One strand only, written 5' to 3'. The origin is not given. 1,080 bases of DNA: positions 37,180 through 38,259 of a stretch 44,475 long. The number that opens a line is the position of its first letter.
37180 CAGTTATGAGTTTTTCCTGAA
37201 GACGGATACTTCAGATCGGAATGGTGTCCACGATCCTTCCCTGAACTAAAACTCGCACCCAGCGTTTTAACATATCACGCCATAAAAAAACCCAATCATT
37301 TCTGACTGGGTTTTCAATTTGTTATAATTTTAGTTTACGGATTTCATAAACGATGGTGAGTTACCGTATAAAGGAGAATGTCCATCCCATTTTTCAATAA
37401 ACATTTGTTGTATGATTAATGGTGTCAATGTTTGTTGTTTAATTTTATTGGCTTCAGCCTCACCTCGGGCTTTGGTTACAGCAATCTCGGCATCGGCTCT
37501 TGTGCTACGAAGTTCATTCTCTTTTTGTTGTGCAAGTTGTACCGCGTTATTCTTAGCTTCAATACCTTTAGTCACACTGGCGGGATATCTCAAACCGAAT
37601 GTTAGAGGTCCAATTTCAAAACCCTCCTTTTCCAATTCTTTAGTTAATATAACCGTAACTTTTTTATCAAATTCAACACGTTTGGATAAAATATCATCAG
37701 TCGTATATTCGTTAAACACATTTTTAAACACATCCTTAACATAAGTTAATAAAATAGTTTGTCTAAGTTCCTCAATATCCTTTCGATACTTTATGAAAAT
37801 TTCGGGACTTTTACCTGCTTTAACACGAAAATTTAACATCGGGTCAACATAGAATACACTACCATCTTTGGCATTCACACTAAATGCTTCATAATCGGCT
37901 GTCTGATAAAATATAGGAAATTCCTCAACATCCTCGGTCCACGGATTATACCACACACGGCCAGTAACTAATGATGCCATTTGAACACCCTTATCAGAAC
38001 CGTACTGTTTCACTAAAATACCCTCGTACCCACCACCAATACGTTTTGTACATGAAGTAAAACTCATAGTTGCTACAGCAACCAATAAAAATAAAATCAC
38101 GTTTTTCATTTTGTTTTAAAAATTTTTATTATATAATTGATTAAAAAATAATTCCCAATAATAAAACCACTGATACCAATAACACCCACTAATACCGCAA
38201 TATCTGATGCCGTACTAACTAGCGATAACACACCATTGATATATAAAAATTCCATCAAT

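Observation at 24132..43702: About 20 copies of a modular regulatory cassette; a palindrome lies at an invariant 44-nt offset from the -7 box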

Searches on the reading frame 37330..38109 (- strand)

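Call 15: search_protein_families(library=pfam, proteins=[window:37330-38109:-], max_evalue=0.01)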
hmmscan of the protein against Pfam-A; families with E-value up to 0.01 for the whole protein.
window:37330-38109:- (259 aa): 1 family
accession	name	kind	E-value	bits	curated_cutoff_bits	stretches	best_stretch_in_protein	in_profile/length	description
PF01145.31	Band_7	-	1.1e-19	71.6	23.6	1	23-201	2-173/176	SPFH domain / Band 7 family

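Call 16: search_protein_families(library=phrogs, proteins=[window:37330-38109:-], max_evalue=0.001)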
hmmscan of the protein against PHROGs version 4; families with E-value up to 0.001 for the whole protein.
window:37330-38109:- (259 aa): 2 families
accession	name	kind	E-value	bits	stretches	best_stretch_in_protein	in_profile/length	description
phrog_200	-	other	2.6e-58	198.9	1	1-252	81-349/379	lipoprotein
phrog_21428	-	unknown function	1.1e-05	26.3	1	1-54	2-53/63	-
